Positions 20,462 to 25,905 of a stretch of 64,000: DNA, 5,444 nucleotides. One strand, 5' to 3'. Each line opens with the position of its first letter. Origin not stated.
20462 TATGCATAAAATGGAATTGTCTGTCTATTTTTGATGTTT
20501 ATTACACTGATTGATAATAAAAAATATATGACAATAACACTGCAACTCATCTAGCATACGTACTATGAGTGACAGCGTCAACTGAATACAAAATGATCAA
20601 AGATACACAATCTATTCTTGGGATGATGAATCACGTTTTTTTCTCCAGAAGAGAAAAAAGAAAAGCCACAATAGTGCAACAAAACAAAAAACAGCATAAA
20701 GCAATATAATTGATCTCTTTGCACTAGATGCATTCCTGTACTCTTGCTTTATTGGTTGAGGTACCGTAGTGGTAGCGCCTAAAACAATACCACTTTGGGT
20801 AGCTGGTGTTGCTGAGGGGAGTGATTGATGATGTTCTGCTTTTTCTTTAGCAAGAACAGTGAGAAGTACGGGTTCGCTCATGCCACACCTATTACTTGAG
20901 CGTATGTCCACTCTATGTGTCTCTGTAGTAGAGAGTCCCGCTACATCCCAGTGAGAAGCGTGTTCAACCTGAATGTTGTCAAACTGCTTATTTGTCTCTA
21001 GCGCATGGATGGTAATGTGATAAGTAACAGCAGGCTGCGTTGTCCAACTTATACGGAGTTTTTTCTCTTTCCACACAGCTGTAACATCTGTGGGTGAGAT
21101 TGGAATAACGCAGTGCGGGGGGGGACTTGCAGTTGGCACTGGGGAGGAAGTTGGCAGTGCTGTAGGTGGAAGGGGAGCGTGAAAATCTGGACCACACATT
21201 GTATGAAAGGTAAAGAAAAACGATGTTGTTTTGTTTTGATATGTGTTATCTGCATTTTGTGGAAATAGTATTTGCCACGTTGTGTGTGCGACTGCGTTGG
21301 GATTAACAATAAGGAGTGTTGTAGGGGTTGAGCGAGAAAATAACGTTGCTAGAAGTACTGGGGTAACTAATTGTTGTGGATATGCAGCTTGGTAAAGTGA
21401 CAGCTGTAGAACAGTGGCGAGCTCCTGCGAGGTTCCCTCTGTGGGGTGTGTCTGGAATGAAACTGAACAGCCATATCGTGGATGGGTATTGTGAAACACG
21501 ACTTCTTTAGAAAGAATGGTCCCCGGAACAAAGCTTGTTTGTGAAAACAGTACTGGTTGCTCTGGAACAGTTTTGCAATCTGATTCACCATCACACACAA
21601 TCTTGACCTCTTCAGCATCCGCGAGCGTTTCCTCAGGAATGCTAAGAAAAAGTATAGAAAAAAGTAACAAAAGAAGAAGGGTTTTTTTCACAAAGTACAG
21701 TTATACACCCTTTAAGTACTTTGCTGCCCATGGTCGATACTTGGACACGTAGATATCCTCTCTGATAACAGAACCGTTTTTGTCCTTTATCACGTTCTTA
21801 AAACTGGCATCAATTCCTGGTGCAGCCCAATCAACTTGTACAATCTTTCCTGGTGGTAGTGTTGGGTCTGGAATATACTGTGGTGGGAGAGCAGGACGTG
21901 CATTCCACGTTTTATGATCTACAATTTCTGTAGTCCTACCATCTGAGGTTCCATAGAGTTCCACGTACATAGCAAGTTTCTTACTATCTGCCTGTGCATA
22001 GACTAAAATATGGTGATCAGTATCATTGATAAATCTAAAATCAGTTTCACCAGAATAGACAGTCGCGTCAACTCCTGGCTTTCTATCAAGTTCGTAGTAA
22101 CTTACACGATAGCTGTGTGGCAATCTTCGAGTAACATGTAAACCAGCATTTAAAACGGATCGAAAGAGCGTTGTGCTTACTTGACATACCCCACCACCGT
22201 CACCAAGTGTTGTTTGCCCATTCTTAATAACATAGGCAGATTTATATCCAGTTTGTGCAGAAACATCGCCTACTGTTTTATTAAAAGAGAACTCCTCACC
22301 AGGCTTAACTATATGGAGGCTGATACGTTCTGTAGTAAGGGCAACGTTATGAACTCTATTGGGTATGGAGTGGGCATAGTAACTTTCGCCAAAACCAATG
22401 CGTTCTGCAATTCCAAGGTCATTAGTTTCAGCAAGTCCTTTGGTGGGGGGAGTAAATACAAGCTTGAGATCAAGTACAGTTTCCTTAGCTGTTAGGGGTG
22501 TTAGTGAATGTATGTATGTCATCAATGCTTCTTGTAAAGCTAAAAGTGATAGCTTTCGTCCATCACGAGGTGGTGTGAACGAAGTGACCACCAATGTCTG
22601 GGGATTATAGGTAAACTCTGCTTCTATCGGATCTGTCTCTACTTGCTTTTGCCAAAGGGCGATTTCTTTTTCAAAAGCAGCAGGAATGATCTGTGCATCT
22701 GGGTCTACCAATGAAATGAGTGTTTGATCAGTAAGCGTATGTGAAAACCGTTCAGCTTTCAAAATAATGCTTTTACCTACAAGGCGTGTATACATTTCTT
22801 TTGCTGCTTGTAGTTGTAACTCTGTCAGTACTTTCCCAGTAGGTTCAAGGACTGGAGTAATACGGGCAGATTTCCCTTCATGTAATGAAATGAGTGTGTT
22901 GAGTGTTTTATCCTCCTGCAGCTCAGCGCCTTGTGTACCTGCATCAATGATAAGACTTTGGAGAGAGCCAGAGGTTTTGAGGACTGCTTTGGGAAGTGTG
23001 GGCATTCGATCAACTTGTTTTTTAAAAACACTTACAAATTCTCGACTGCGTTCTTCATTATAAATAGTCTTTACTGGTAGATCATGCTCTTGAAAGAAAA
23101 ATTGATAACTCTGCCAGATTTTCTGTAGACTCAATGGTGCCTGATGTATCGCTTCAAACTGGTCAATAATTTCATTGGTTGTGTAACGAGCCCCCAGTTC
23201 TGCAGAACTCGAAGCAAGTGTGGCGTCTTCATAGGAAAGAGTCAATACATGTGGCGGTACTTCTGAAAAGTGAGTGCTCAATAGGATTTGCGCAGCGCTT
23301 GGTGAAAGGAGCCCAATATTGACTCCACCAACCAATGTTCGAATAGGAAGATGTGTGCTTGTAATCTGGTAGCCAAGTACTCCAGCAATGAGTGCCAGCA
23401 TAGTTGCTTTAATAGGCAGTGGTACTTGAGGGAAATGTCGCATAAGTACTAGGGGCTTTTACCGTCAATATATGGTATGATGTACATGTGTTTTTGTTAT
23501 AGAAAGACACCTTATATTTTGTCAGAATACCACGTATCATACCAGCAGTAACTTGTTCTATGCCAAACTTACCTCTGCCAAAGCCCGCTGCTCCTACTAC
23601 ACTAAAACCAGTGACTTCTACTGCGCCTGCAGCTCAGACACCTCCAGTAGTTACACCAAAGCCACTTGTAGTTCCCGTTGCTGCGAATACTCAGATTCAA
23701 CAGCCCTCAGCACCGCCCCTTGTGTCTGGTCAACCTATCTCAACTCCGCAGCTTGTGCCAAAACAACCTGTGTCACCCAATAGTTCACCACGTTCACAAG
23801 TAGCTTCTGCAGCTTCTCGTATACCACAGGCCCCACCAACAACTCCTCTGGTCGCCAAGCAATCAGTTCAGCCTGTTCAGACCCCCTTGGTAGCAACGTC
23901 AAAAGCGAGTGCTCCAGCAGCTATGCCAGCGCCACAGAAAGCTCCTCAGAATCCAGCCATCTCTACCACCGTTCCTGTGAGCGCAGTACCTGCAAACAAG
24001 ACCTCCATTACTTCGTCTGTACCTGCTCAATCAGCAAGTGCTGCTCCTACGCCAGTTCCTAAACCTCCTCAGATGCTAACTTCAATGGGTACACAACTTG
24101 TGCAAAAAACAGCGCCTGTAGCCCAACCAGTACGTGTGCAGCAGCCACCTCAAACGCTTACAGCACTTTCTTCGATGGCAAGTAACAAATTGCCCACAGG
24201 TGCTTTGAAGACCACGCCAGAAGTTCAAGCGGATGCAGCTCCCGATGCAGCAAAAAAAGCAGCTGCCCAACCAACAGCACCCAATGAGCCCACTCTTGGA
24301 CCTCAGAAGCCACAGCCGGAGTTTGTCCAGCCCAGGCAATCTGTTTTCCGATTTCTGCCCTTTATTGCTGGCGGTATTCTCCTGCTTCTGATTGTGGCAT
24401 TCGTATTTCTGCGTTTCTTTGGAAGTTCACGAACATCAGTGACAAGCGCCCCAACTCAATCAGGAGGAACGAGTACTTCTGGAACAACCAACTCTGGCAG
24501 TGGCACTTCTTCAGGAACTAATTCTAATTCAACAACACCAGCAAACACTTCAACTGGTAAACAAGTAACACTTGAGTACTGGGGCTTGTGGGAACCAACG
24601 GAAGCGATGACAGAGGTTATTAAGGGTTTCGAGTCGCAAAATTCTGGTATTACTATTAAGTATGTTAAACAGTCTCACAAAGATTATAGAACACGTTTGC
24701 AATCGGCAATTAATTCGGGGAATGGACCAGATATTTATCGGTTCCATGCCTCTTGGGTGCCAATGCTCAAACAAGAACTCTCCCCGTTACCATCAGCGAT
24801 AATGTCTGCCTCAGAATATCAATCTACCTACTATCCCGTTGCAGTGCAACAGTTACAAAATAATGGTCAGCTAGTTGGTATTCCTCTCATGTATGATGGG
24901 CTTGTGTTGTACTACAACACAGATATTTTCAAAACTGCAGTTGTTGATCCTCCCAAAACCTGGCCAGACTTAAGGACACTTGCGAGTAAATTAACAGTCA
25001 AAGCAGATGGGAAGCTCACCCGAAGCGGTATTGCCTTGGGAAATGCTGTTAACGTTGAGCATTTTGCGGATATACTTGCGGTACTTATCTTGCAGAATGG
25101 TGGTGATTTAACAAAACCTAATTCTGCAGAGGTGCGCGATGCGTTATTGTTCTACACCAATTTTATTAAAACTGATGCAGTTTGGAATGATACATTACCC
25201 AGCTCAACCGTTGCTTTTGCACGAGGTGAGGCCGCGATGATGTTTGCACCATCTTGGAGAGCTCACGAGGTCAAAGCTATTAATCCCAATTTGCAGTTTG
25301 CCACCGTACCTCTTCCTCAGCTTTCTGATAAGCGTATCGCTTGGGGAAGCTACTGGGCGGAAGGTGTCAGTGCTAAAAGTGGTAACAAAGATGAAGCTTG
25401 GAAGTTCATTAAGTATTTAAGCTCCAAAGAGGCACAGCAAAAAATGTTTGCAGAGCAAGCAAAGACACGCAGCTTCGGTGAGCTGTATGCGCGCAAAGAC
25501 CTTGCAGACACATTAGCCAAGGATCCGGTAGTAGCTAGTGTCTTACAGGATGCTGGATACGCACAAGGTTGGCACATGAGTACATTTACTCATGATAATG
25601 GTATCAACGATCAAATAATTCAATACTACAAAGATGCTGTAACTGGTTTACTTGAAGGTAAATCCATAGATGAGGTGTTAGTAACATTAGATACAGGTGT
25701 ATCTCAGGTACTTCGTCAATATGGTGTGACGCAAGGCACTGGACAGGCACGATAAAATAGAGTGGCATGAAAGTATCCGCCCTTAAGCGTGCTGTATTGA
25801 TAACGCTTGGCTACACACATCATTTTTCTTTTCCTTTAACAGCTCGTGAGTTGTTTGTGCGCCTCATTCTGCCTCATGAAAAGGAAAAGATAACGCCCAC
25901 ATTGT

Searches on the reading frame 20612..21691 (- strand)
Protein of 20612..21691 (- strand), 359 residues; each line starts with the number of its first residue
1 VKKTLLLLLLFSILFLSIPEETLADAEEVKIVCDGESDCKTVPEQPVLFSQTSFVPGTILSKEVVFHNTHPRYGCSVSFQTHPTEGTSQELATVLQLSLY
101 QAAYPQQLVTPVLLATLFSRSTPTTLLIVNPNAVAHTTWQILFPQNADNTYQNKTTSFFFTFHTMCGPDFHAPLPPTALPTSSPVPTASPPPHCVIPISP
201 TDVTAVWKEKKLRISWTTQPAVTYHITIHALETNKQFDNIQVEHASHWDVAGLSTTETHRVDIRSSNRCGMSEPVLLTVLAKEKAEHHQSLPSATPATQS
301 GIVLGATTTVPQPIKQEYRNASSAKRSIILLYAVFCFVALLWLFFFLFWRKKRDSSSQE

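Call 3: search_protein_families(library=pfam, proteins=[window:20612-21691:-], max_evalue=1)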
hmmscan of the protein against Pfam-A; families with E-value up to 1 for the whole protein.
window:20612-21691:- (359 aa): 4 families
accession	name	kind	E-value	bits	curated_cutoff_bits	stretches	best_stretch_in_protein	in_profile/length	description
PF14610.12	Psg1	-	0.075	13.3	30.1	1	286-354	121-184/186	Ykl077w/Psg1 (Pma1 Stabilization in Golgi)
PF03032.20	FSAP_sig_propep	-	0.13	12.8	27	1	1-28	3-30/46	Frog skin active peptide family signal and propeptide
PF00041.27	fn3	-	0.15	12.7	25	1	200-273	3-79/84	Fibronectin type III domain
PF15168.11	TRIQK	-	0.45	10.9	27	1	319-349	43-73/79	Triple QxxK/R motif-containing protein family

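Call 4: search_protein_families(library=ncbifam, proteins=[window:20612-21691:-], max_evalue=1)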
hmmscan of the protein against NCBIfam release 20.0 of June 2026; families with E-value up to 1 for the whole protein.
window:20612-21691:- (359 aa): 2 families
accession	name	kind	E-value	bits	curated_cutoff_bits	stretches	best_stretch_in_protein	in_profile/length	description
NF033218.1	anchor_AmaP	equivalog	0.033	14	55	1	305-354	25-76/166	alkaline shock response membrane anchor protein AmaP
NF037969.1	SemiSWEET_3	subfamily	0.12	12.7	100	1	303-351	20-68/97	SemiSWEET transporter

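Call 22: find_homologous_proteins(query=window:20612-21691:-, max_evalue=0.01)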
Query window:20612-21691:- (359 aa): 3 proteins with E <= 0.01 among 4894 candidates.
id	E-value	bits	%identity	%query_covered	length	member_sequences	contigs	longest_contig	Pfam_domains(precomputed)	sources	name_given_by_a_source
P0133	1.8e-238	808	100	100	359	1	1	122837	-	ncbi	-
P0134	4.8e-104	366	51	99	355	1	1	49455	-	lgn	-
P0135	4.7e-46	175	34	85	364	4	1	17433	-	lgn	-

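Call 43: search_protein_families(library=pfam, alignment_id=A5, max_evalue=0.1)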
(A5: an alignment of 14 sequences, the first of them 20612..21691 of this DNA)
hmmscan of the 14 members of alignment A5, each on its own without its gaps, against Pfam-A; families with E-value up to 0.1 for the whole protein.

A. member 1, window:20612-21691:- (359 aa): 1 family
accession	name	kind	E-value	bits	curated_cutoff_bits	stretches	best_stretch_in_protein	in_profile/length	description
PF14610.12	Psg1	-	0.075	13.3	30.1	0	286-354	121-184/186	Ykl077w/Psg1 (Pma1 Stabilization in Golgi)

B. families by the number of members that match (of 14 scanned): 10 families
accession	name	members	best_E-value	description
PF00041.27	fn3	7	3.7e-11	Fibronectin type III domain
PF16656.11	Pur_ac_phosph_N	2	1.4e-05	Purple acid Phosphatase, N-terminal domain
PF00932.25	LTD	1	6.5e-15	Lamin Tail Domain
PF16893.11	fn3_2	1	0.0023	Fibronectin type III domain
PF10179.15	NDNF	1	0.0079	Neuron-derived neurotrophic factor, first Fn(III) domain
PF10342.15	Kre9_KNH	1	0.0095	Kre9/KNH-like N-terminal Ig-like domain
PF06024.17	Orf78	1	0.011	Orf78 (ac78)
PF09294.16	Interfer-bind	1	0.037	Interferon-alpha/beta receptor, fibronectin type III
PF05393.16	Hum_adeno_E3A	1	0.041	Human adenovirus early E3A glycoprotein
PF14610.12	Psg1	1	0.075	Ykl077w/Psg1 (Pma1 Stabilization in Golgi)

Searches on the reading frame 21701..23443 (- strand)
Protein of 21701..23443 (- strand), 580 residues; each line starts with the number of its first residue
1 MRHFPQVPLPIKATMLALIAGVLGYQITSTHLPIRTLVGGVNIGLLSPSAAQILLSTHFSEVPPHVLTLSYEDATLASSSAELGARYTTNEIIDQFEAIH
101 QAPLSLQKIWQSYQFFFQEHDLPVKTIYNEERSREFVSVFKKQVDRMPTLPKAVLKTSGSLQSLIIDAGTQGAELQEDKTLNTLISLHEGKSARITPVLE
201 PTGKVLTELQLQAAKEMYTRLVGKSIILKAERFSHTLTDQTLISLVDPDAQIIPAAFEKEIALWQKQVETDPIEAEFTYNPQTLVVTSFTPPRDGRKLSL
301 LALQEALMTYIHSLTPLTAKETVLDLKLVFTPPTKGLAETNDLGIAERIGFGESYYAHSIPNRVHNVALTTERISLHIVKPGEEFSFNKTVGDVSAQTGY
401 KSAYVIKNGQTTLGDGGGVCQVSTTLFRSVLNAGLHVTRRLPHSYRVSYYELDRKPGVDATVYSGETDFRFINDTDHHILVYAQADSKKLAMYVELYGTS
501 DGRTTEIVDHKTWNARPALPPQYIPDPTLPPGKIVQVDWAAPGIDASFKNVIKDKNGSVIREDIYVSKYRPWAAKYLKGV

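Call 3: search_protein_families(library=pfam, proteins=[window:21701-23443:-], max_evalue=1)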
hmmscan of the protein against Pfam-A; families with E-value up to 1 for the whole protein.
window:21701-23443:- (580 aa): 2 families
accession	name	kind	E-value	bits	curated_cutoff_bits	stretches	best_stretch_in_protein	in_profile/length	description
PF04294.18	VanW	-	1e-42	145.1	27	1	362-492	1-127/130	VanW like protein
PF12229.13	PG_binding_4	-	1.8e-07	31.7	22.1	2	78-192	3-113/117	Putative peptidoglycan binding domain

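Call 4: search_protein_families(library=ncbifam, proteins=[window:21701-23443:-], max_evalue=1)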
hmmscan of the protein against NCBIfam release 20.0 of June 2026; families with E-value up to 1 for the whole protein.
window:21701-23443:- (580 aa): 3 families
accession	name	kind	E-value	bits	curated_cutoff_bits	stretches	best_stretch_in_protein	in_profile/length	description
NF033128.2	vanW-gen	equivalog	1.5e-21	77.2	365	1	362-491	69-199/271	glycopeptide resistance accessory protein VanW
NF033122.1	vanW-B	exception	8.2e-17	61.4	610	1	361-491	69-200/275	glycopeptide resistance accessory protein VanW-B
NF033123.1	vanW-G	exception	7.7e-15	55.3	600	1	337-488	48-196/273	glycopeptide resistance accessory protein VanW-G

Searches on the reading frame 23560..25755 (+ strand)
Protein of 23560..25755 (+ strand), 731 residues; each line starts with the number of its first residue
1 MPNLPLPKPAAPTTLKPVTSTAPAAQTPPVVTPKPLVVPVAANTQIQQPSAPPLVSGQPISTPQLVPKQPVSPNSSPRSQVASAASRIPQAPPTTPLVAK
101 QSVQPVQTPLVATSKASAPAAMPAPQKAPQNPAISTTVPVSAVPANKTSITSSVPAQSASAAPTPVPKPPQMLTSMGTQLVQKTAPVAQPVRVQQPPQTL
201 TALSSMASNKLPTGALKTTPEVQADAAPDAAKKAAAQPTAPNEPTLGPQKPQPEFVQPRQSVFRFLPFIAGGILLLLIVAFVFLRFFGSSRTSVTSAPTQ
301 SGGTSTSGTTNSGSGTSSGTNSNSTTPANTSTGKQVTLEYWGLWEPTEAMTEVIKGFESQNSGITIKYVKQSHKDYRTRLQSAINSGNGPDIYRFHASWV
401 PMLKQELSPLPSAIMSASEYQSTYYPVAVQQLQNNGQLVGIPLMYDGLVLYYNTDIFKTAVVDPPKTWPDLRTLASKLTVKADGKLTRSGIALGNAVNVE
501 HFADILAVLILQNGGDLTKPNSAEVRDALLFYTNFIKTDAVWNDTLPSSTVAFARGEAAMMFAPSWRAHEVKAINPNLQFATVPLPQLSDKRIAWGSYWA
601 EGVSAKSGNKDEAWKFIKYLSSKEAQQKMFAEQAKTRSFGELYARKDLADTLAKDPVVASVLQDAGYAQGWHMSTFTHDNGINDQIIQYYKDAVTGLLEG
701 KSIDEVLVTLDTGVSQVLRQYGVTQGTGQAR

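Call 60: search_protein_families(library=pfam, proteins=[window:23560-25755:+], max_evalue=0.0001)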
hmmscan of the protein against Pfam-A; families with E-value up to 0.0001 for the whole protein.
window:23560-25755:+ (731 aa): 2 families
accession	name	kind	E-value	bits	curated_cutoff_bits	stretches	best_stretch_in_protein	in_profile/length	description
PF13416.11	SBP_bac_8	-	1e-36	127.6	27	1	353-632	2-255/279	Bacterial extracellular solute-binding protein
PF01547.30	SBP_bac_1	-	1.2e-33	117.8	26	1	346-627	4-307/307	Bacterial extracellular solute-binding protein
